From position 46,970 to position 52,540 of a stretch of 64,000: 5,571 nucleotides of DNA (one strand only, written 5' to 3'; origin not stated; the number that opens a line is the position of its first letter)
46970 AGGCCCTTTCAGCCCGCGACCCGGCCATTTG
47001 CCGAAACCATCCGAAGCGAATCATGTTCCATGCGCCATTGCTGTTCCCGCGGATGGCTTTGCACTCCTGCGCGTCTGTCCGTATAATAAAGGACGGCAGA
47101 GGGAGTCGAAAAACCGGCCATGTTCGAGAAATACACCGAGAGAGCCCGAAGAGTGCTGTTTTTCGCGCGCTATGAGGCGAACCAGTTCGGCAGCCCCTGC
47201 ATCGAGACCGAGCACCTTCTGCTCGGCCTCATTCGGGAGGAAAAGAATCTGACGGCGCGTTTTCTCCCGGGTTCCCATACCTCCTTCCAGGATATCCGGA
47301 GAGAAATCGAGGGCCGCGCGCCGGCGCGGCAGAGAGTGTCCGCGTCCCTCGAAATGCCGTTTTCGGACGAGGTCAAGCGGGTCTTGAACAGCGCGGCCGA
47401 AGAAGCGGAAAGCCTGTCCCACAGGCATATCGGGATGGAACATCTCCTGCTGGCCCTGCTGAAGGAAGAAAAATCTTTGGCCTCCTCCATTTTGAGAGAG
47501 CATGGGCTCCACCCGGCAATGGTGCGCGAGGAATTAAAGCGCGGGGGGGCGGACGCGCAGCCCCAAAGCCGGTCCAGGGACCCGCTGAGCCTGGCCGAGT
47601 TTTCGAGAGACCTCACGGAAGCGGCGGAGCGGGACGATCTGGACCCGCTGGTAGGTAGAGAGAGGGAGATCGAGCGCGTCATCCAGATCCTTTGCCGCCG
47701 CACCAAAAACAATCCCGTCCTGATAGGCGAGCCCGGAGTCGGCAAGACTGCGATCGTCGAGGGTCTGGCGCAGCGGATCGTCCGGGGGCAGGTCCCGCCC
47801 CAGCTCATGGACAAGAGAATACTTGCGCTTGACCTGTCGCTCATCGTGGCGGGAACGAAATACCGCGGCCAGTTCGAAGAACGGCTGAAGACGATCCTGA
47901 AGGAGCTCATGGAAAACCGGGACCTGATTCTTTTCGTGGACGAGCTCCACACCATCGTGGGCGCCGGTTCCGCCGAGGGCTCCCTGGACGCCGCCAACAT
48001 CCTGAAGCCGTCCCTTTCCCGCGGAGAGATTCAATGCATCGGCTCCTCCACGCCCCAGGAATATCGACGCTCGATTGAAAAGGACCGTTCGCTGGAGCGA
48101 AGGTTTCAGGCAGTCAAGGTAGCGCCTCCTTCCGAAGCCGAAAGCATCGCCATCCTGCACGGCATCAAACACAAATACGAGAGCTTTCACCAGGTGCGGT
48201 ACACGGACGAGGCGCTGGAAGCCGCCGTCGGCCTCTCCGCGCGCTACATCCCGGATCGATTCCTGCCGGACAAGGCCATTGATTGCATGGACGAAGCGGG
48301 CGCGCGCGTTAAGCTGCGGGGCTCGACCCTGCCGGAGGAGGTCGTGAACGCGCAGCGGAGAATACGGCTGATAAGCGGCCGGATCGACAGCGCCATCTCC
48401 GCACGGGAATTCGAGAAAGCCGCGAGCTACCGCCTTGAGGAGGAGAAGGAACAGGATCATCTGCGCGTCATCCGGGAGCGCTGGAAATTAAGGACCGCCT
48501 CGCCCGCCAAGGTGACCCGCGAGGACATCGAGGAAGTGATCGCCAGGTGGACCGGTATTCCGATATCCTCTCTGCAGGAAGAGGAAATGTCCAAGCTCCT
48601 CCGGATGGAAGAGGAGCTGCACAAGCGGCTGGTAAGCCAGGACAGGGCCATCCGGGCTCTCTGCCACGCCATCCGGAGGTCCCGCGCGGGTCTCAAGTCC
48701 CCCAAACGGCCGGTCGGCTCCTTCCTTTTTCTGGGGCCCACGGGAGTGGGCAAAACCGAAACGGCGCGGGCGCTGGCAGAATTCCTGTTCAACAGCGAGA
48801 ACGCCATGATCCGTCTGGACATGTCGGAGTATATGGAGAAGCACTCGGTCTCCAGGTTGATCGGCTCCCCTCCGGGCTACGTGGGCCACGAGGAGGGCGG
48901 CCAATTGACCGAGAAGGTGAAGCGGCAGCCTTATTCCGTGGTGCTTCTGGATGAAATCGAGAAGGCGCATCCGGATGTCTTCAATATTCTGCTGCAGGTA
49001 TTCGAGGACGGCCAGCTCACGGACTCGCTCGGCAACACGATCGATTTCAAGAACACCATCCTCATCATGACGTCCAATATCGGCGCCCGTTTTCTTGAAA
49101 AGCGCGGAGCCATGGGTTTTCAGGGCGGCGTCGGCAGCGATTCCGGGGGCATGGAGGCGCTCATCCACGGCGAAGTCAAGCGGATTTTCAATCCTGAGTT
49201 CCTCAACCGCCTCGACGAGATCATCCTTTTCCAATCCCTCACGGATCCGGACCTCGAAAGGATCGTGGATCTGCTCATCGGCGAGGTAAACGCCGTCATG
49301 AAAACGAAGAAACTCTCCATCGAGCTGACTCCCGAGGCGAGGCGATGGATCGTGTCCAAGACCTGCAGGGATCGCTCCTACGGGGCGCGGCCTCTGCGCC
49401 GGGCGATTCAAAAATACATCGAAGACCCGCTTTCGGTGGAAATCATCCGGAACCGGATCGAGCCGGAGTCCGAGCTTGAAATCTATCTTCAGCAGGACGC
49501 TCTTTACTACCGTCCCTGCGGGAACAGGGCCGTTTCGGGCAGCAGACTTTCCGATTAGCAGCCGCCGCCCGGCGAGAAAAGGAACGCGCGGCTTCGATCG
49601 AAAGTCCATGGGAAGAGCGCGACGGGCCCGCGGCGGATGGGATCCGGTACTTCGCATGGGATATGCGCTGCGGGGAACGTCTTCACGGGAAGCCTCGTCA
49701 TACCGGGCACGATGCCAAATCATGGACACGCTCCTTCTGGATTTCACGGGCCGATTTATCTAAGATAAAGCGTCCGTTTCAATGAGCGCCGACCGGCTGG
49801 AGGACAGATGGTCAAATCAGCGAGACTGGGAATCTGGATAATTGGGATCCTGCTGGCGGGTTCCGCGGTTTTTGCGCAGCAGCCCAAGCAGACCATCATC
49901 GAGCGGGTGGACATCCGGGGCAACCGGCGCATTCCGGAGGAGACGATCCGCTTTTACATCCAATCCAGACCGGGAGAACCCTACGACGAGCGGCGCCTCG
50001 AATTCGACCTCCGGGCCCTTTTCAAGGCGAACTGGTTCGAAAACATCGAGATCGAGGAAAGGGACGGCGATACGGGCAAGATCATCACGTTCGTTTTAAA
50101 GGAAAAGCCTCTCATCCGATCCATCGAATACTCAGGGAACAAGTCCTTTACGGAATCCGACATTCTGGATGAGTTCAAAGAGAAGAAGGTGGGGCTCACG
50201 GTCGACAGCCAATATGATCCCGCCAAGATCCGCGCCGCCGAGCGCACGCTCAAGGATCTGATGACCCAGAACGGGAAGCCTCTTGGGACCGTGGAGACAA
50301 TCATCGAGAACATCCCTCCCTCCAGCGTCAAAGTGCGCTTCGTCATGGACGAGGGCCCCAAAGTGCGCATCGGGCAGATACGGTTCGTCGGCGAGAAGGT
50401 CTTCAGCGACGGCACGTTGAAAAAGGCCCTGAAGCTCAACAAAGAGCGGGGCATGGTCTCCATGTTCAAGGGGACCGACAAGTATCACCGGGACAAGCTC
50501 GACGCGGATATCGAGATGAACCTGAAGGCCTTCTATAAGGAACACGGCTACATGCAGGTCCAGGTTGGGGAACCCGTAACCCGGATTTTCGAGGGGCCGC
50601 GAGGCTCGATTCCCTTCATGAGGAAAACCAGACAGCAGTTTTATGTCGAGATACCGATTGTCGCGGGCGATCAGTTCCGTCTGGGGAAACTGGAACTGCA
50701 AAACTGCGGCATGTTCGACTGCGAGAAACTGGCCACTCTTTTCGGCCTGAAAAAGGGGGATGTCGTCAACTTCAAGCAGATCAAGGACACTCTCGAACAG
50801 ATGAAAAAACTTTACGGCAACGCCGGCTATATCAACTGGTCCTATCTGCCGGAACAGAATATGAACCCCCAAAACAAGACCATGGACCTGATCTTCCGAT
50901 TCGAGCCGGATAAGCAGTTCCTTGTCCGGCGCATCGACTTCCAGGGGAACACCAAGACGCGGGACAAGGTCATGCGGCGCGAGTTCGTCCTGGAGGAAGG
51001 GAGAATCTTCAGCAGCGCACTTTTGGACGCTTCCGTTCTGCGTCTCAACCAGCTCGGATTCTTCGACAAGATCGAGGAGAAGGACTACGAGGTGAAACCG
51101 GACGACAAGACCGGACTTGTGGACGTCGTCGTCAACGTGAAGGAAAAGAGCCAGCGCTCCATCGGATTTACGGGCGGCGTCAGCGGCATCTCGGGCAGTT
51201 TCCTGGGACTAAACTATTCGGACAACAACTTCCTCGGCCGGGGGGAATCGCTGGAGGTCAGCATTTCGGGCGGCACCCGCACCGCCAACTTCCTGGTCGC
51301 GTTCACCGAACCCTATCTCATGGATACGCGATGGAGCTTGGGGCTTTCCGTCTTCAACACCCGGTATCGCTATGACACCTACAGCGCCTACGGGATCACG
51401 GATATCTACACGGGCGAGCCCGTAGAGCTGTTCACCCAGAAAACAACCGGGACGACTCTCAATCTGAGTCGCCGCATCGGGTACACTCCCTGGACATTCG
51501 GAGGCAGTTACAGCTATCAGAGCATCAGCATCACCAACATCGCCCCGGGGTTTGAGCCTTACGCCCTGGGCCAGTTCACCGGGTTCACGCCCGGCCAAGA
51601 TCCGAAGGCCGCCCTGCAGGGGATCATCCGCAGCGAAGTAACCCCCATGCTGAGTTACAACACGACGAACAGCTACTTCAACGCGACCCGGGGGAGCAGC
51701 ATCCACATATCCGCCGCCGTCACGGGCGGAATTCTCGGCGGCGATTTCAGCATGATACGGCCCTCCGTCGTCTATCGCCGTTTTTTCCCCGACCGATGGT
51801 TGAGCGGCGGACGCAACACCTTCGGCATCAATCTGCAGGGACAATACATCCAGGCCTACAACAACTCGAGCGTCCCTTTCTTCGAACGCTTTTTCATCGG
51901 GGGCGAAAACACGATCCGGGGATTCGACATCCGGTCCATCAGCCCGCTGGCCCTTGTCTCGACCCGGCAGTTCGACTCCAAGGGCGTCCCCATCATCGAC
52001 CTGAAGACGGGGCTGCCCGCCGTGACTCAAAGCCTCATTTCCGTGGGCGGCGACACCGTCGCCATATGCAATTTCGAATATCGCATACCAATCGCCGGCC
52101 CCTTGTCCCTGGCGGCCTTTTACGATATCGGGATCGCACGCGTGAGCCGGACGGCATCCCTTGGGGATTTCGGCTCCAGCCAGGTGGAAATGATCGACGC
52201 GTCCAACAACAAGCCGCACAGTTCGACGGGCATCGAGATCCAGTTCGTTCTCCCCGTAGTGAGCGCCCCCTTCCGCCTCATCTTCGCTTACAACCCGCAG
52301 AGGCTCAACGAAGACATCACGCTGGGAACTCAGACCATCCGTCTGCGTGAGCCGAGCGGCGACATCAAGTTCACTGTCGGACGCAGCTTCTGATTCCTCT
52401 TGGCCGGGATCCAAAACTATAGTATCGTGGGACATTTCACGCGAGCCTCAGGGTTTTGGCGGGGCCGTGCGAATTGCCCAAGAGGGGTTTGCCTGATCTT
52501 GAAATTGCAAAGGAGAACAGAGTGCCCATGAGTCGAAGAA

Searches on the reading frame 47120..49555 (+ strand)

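Call 58: search_protein_families(library=pfam, proteins=[window:47120-49555:+], max_evalue=0.0001)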
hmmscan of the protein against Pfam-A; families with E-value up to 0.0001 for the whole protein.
window:47120-49555:+ (812 aa): 13 families
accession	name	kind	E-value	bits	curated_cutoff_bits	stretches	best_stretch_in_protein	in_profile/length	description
PF07724.20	AAA_2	-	1e-68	231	27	1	530-701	1-166/166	AAA domain (Cdc48 subfamily)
PF17871.7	AAA_lid_9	-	6.6e-33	113.2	22.8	1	338-437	1-100/104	AAA lid domain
PF00004.35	AAA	-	1.3e-22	81.1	21.2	2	200-301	2-94/131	ATPase family associated with various cellular activities (AAA)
PF10431.15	ClpB_D2-small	-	1.2e-21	76.9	21.9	1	707-787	1-80/81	C-terminal, D2-small domain, of ClpB protein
PF02861.25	Clp_N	-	1.8e-20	73.3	20.7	2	92-140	1-49/53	Clp amino terminal domain, pathogenicity island component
PF07728.20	AAA_5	-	3.6e-18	66.3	22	1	535-655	2-124/139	AAA domain (dynein-related subfamily)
PF13191.12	AAA_16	-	1.1e-12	49.2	32.6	1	176-224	1-54/167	AAA ATPase domain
PF13401.12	AAA_22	-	6.8e-12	46.3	27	0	534-629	7-109/130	AAA domain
PF00158.32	Sigma54_activat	-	7.5e-09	35.9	20.2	1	534-648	24-136/168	Sigma-54 interaction domain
PF12775.13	AAA_7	-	2.3e-06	27.7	25.8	0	534-583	35-84/181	P-loop containing dynein motor region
PF20720.3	nSTAND3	-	6.6e-06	26.3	27.2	0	185-222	8-43/155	Novel STAND NTPase 3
PF01695.23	IstB_IS21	-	2.1e-05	24.6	24.1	0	182-225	78-121/238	IstB-like ATP binding protein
PF05621.17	TniB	-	2.8e-05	24.1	22.4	0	200-334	39-184/189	Bacterial TniB protein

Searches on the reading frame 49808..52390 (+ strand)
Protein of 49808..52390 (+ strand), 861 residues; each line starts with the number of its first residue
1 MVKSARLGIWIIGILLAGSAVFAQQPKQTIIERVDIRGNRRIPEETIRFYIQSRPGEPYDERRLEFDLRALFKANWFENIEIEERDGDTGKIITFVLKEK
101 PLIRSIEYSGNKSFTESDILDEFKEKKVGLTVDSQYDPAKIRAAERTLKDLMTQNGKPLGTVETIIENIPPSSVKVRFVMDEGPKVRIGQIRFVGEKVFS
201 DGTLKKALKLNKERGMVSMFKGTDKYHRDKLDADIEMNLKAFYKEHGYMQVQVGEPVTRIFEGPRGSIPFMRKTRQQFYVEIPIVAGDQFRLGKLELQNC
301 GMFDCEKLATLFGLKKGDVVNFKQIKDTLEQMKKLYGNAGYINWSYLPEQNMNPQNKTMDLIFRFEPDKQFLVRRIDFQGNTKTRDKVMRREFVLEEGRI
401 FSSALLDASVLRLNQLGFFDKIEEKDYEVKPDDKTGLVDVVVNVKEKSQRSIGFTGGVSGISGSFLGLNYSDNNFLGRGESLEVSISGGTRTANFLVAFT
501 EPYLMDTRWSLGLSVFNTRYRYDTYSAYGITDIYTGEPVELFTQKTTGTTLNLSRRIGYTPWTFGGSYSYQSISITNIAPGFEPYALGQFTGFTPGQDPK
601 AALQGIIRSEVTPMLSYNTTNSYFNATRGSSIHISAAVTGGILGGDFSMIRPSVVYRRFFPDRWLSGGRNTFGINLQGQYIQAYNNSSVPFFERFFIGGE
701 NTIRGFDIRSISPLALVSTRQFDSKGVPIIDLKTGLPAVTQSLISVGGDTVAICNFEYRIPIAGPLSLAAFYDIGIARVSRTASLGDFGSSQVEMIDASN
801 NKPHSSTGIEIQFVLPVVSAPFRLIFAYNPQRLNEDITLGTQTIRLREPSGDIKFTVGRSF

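Call 58: search_protein_families(library=pfam, proteins=[window:49808-52390:+], max_evalue=0.0001)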
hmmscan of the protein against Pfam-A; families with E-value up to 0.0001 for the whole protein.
window:49808-52390:+ (861 aa): 3 families
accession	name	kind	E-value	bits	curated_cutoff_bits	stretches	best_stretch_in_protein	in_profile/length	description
PF07244.20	POTRA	-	6e-52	174.7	21.3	5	373-447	3-79/79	Surface antigen variable number repeat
PF01103.29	Omp85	-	3.2e-43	148.9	24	1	474-861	1-325/325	Omp85 superfamily domain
PF08479.16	POTRA_2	-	1.6e-05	25.1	24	0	290-352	1-64/76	POTRA domain, ShlB-type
